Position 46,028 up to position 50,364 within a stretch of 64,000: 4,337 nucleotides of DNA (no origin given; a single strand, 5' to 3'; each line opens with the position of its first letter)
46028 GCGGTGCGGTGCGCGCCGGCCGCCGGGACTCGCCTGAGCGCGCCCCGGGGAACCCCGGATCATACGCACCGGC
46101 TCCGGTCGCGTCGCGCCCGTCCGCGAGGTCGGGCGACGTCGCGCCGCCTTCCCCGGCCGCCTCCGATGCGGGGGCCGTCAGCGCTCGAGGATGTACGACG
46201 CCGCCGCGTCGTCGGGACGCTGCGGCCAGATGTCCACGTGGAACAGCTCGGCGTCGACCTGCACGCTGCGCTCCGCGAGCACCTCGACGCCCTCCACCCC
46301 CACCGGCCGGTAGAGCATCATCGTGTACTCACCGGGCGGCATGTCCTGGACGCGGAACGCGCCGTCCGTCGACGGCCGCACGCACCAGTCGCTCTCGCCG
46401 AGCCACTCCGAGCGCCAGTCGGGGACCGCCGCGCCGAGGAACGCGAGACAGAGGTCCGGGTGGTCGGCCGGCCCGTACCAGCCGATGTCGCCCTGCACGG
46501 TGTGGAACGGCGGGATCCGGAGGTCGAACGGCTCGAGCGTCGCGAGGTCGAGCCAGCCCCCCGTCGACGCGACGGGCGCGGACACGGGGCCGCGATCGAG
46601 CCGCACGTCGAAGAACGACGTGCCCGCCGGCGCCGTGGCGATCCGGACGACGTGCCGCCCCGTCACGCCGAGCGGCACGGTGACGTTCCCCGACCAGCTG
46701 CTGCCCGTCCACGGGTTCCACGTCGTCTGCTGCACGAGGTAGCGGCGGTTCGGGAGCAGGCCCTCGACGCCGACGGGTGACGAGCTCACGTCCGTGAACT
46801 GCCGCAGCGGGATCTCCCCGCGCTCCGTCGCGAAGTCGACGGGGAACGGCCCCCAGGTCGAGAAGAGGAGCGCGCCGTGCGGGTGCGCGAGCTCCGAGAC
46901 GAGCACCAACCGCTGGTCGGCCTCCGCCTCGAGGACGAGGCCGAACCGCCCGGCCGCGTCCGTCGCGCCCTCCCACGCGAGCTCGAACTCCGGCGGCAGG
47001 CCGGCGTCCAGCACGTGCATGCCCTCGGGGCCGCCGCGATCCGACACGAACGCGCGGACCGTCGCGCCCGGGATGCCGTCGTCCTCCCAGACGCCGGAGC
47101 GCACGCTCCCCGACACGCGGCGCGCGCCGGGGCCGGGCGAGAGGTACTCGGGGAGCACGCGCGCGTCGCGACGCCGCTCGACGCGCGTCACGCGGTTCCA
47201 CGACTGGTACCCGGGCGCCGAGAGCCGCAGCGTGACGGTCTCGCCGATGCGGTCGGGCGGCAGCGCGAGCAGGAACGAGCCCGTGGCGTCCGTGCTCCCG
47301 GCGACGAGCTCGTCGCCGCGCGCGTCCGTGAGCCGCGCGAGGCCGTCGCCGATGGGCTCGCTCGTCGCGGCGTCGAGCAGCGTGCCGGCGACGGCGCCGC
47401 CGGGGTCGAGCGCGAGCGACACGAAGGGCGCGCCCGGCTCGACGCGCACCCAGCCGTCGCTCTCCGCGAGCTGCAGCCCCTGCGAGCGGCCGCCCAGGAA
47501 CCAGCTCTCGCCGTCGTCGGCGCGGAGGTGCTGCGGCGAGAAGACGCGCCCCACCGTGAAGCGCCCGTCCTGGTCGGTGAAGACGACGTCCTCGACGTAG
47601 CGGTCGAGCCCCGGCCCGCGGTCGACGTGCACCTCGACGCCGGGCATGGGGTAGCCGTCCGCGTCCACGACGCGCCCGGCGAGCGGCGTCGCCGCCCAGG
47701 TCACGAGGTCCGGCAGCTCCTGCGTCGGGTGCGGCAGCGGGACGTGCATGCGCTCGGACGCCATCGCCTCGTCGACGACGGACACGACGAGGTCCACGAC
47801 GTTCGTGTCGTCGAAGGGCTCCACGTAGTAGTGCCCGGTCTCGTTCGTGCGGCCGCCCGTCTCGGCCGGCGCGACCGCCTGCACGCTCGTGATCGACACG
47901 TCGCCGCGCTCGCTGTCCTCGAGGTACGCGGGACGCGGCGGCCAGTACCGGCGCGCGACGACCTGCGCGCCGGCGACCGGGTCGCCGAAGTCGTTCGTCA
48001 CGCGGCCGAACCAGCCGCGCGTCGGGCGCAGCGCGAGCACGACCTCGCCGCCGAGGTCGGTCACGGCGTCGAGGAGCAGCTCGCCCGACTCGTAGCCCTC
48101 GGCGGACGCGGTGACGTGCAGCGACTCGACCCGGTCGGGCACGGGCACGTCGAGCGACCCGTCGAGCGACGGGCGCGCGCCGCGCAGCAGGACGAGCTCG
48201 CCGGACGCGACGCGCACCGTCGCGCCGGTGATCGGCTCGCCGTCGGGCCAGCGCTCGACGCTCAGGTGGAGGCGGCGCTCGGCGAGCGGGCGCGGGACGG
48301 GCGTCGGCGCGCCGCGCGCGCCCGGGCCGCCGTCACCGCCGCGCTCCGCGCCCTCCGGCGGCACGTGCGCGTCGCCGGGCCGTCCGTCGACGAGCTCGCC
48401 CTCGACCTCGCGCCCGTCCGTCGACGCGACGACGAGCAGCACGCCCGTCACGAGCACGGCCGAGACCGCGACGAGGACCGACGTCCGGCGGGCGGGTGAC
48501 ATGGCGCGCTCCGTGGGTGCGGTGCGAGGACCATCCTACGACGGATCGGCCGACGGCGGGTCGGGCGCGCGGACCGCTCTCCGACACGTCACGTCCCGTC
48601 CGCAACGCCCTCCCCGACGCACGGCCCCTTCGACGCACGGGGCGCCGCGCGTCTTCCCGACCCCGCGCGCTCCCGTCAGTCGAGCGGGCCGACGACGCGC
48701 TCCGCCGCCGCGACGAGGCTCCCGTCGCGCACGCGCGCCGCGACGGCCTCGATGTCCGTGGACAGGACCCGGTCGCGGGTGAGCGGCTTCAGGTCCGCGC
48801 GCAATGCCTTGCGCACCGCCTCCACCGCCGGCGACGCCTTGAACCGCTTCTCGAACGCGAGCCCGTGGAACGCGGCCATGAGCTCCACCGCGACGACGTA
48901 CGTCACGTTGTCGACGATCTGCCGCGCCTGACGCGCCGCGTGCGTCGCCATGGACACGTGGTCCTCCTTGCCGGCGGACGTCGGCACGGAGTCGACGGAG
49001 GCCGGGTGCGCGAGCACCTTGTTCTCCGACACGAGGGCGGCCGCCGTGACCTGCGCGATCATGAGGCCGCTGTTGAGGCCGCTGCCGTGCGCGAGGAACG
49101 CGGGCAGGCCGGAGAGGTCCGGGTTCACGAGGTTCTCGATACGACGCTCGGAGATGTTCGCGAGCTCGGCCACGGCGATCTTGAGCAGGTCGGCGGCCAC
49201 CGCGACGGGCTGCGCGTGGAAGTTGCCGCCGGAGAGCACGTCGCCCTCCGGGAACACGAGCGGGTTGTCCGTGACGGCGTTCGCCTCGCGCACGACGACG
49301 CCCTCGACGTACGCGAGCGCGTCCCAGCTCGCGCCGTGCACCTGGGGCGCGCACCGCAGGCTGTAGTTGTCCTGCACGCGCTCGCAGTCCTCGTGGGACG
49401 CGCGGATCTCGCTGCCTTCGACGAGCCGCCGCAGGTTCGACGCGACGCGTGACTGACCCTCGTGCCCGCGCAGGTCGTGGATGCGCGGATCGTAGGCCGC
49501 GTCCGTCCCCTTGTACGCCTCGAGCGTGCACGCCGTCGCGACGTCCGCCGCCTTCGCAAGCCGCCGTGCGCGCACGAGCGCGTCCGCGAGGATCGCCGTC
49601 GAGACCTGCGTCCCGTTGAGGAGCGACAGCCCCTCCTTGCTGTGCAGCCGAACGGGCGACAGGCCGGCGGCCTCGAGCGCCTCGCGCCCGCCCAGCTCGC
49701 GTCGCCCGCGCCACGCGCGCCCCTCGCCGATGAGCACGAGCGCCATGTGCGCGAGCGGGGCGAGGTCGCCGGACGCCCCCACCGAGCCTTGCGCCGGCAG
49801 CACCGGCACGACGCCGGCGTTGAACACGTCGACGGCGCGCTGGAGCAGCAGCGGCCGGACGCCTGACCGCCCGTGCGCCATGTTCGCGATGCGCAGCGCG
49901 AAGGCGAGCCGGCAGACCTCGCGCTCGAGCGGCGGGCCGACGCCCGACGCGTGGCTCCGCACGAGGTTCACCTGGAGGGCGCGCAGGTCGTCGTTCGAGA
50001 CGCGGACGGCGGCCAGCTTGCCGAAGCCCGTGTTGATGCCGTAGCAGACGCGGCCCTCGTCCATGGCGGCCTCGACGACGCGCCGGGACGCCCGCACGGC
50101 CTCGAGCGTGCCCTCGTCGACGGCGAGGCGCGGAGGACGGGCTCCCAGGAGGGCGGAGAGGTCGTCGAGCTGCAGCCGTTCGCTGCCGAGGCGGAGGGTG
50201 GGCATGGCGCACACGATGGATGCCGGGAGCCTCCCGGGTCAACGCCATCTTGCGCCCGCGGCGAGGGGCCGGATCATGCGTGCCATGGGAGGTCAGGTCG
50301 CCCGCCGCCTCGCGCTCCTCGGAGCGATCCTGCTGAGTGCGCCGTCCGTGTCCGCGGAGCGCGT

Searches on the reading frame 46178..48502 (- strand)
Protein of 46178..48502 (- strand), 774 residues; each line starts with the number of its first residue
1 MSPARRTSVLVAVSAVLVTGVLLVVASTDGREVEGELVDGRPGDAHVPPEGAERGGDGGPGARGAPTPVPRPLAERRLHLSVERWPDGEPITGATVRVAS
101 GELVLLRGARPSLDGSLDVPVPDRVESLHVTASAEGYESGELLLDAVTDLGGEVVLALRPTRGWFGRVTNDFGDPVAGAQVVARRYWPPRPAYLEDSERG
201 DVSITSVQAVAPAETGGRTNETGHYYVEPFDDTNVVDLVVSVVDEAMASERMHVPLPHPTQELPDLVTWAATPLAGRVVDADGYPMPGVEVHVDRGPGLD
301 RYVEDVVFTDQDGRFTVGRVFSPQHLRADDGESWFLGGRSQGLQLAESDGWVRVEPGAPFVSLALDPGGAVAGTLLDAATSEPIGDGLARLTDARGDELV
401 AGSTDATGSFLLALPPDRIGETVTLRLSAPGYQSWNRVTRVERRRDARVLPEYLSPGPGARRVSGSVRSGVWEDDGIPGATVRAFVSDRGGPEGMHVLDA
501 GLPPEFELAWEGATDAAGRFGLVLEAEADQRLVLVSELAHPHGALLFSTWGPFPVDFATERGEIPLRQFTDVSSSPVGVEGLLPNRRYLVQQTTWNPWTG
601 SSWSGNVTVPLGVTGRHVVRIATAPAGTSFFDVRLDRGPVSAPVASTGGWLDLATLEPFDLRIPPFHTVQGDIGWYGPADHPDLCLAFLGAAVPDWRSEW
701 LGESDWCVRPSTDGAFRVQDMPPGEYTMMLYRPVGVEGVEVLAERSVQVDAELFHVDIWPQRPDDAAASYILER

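Call 23: search_protein_families(library=pfam, proteins=[window:46178-48502:-], max_evalue=0.001)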
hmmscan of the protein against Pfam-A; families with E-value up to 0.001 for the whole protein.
window:46178-48502:- (774 aa): 2 families
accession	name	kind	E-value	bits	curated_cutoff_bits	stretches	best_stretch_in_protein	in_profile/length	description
PF13620.12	CarboxypepD_reg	-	7.2e-24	84.4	32.3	2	274-319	2-44/82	Carboxypeptidase regulatory-like domain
PF13715.12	CarbopepD_reg_2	-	3e-08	34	32.2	0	402-443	28-66/88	CarboxypepD_reg-like domain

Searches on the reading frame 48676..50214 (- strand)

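Call 23: search_protein_families(library=pfam, proteins=[window:48676-50214:-], max_evalue=0.001)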
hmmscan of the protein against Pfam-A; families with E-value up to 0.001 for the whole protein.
window:48676-50214:- (512 aa): 1 family
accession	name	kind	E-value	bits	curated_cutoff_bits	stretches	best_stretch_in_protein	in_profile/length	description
PF00221.24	Lyase_aromatic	-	1.2e-188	628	27.3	1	14-472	1-465/466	Aromatic amino acid lyase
